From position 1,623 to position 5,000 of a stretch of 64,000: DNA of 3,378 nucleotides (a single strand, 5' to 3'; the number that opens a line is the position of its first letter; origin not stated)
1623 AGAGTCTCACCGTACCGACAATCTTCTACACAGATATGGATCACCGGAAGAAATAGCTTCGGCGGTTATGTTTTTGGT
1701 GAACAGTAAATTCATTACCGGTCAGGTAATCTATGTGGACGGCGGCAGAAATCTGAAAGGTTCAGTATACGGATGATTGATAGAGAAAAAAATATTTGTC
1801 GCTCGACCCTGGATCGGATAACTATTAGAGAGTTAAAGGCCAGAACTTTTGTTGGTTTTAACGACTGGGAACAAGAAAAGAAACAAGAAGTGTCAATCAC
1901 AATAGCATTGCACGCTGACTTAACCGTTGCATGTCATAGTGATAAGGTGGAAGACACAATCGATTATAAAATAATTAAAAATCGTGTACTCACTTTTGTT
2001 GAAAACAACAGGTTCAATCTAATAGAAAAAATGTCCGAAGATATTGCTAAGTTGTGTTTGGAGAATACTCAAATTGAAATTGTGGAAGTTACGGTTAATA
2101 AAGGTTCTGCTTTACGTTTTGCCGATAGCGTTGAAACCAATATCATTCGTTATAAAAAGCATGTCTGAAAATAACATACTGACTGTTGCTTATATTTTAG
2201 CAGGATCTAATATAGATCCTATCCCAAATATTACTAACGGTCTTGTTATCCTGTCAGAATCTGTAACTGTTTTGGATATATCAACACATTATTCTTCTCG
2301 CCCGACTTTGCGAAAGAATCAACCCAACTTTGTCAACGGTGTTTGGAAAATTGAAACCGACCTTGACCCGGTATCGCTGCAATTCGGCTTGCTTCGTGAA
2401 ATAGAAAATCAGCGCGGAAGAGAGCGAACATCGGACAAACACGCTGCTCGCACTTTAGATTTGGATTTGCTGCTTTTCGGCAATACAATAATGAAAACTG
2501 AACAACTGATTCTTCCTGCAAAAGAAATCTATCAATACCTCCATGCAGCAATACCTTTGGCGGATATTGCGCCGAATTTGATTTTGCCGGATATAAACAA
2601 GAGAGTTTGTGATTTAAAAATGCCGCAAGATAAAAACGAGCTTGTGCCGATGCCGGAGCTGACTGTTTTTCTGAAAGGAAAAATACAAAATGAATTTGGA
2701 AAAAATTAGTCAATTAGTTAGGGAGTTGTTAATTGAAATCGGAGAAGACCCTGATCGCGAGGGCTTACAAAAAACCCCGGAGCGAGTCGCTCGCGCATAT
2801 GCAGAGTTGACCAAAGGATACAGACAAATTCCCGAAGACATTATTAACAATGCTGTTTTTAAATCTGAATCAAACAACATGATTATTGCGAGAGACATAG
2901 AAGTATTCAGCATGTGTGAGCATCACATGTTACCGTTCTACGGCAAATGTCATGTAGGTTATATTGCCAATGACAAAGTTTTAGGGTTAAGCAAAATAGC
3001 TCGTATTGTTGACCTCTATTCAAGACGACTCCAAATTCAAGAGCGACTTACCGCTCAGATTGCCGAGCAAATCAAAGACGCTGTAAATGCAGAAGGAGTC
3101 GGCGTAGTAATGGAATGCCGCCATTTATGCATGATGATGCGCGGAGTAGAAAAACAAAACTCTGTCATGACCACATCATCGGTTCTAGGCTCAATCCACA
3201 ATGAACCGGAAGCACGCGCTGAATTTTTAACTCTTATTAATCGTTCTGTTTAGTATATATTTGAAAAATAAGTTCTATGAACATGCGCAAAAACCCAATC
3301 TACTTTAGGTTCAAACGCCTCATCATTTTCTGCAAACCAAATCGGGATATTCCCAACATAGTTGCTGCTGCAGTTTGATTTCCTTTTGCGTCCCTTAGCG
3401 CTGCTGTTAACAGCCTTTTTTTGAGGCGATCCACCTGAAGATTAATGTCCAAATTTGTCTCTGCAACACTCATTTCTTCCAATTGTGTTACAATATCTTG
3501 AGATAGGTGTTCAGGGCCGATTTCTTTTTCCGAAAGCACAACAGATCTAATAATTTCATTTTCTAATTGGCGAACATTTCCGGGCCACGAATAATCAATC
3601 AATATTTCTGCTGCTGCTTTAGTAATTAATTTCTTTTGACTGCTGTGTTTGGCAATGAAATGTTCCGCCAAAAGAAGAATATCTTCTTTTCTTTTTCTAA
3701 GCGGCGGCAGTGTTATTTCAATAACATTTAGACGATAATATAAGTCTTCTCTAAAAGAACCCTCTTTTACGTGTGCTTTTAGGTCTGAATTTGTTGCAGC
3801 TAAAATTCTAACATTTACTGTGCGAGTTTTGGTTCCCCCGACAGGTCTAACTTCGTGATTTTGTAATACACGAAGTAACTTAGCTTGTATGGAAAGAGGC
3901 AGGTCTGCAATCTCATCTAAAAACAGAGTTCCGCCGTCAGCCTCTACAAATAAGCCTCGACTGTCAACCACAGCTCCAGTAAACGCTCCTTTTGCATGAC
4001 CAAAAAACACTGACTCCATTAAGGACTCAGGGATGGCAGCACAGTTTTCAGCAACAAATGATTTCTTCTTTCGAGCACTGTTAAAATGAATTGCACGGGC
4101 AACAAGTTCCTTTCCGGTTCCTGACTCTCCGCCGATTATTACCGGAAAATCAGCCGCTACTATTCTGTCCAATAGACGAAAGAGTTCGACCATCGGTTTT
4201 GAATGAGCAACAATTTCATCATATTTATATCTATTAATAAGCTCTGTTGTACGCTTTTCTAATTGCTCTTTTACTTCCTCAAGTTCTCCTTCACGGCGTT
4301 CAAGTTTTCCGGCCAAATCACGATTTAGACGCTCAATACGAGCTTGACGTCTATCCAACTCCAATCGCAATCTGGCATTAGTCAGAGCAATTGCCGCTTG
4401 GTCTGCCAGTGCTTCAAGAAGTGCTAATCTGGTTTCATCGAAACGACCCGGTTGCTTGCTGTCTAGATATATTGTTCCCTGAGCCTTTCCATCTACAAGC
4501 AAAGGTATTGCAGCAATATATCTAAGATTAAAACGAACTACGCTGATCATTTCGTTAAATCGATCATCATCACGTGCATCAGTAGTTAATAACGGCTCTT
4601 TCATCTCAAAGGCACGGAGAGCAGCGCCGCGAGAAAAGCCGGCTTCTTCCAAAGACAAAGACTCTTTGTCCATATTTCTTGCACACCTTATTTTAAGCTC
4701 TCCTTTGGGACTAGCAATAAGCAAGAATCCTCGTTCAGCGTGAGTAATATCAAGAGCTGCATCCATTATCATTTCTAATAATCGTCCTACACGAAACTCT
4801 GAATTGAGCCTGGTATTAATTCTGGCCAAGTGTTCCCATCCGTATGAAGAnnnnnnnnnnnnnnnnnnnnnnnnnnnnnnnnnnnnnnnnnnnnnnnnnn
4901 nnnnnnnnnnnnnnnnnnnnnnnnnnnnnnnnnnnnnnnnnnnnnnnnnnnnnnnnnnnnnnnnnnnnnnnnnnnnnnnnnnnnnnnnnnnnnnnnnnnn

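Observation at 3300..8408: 1.7k-aa fusion of a eukaryotic-type Ser/Thr kinase, a STAND-type P-loop NTPase and TPR array to a GAF/sigma-54 enhancer-binding output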

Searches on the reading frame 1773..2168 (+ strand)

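Call 22: search_protein_families(library=pfam, proteins=[window:1773-2168:+], max_evalue=0.001)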
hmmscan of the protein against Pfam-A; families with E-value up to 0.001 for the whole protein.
window:1773-2168:+ (131 aa): 1 family
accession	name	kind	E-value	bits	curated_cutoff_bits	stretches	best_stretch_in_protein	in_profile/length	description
PF02152.23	FolB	-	1.4e-27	96.8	31.8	1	16-124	1-112/113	Dihydroneopterin aldolase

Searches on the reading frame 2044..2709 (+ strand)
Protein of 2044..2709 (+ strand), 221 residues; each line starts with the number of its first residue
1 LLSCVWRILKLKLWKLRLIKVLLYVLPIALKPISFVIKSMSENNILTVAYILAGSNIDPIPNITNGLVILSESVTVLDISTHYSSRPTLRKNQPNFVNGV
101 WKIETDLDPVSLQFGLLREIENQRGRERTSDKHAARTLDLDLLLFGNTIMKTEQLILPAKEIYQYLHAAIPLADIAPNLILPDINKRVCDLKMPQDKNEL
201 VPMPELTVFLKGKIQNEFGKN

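Call 22: search_protein_families(library=pfam, proteins=[window:2044-2709:+], max_evalue=0.001)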
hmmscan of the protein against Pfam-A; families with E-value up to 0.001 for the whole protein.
window:2044-2709:+ (221 aa): 1 family
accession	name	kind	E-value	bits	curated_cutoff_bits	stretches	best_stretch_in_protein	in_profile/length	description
PF01288.25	HPPK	-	7.8e-22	78.3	25.7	1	50-177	1-116/116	7,8-dihydro-6-hydroxymethylpterin-pyrophosphokinase (HPPK)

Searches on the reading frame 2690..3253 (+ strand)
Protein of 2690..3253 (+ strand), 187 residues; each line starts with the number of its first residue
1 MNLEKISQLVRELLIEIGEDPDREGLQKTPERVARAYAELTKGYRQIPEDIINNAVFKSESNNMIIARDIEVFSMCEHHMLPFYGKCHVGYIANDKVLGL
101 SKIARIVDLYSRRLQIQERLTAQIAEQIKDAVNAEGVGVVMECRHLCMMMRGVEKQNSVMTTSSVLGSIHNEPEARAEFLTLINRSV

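Call 22: search_protein_families(library=pfam, proteins=[window:2690-3253:+], max_evalue=0.001)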
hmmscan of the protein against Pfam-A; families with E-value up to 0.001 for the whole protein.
window:2690-3253:+ (187 aa): 1 family
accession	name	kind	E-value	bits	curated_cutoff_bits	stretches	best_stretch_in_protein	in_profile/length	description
PF01227.27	GTP_cyclohydroI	-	4.3e-75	251.5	27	1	7-183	2-178/179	GTP cyclohydrolase I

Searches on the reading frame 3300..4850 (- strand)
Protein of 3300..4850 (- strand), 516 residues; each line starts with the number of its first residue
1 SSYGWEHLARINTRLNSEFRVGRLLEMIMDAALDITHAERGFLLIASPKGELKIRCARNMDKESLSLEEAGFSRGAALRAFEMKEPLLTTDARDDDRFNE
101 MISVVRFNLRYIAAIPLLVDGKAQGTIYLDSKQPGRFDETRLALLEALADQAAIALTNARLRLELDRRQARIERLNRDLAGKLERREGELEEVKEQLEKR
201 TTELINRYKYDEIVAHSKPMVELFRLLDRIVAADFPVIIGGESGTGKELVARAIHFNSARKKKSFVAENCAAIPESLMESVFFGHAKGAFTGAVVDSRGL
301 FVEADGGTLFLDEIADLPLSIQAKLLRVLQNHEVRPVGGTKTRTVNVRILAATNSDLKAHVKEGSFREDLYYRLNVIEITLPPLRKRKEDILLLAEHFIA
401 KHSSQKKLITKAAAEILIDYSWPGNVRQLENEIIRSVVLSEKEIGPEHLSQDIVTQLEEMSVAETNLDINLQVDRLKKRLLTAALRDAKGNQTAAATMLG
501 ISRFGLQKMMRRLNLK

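Call 36: search_solved_structures(query=window:3300-4850:-, max_evalue=1e-10)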
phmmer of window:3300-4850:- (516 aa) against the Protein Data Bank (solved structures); distinct sequences matched with E-value up to 1e-10: 35.
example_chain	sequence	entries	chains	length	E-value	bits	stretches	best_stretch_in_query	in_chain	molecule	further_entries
9qq6_C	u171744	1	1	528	2e-76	261.1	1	194-514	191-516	Nif-specific regulatory protein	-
1ojl_A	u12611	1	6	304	2.6e-74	254.1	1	215-507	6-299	TRANSCRIPTIONAL REGULATORY PROTEIN ZRAR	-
4l4u_A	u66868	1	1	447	8.8e-73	249.1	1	199-502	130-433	Transcriptional regulator (NtrC family)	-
4ly6_A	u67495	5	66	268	1.6e-72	248.2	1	202-443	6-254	Transcriptional regulator (NtrC family)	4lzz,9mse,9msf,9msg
1ny6_A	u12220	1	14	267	1.7e-72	248.1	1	203-443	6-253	transcriptional regulator (NtrC family)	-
1ny5_A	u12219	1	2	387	3.1e-72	247.2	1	199-442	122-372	transcriptional regulator (NtrC family)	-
3m0e_A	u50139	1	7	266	1.3e-71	245.2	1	208-443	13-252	Transcriptional regulator (NtrC family)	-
6jdi_A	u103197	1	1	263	7.8e-65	222.9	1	212-439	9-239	Nitrogen assimilation regulatory protein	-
4qhs_A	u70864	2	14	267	8.9e-65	222.7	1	213-449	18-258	Flagellar regulatory protein C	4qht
8p53_C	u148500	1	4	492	1.2e-64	222.2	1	210-439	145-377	Transcriptional regulator FleQ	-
5exx_A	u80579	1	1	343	1.9e-64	221.6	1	212-439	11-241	Transcriptional regulator FleQ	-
3dzd_A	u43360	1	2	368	3.1e-64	220.9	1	212-444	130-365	Transcriptional regulator (NtrC family)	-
5exp_A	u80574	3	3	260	3.5e-64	220.7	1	212-439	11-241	Transcriptional regulator FleQ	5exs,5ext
7ejw_C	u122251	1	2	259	3.7e-64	220.6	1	212-439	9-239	Transcriptional regulator FleQ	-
6j7e_A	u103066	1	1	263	3.9e-64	220.6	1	212-439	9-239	Nitrogen assimilation regulatory protein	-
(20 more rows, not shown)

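Call 91: predict_structure(alignment_id=A4)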
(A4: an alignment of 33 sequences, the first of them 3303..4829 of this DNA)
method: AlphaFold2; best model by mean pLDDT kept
length: 509 residues; sequences in the alignment: 33
mean_pLDDT: 87.6   pTM: 0.54
mean pLDDT of the five models: 87.6, 86.8, 86.5, 84.2, 83.4
residues with pLDDT >= 90: 290; 70-90: 170; 50-70: 41; < 50: 8
segments of 3 or more residues with pLDDT < 50: 453-460
pLDDT, mean of each block of 10 residues (from residue 1): 70 81 89 90 86 84 76 89 74 64 85 89 85 88 88 87 93 91 86 63 82 92 91 94 95 95 94 95 90 96 97 96 95 93 96 96 95 94 94 91 94 92 96 92 83 47 75 91 91 92 88
secondary structure, 60 per line:
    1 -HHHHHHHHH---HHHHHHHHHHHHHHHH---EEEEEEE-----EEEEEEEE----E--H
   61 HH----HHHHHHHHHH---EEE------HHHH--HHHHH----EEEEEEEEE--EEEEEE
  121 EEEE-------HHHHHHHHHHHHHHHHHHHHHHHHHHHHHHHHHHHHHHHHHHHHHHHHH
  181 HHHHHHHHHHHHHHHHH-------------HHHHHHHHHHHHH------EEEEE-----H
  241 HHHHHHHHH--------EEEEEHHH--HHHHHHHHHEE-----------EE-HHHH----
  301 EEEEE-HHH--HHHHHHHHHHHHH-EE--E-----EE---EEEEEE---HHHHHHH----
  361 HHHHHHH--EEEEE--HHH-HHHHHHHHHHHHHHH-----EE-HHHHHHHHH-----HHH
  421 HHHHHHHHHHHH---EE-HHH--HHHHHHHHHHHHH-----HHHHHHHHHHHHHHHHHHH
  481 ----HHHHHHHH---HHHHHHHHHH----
elements in order: H2-10 H14-29 E33-39 E45-52 H67-76 E80-82 H89-92 H95-99 E104-112 E115-124 H132-197 H211-223 E230-234 H240-249 E258-262 H268-276 H293-296 E301-305 H312-324 E341-346 H350-356 H361-367 E370-374 H381-395 H404-412 H418-432 H444-456 H462-480 H485-492 H496-505
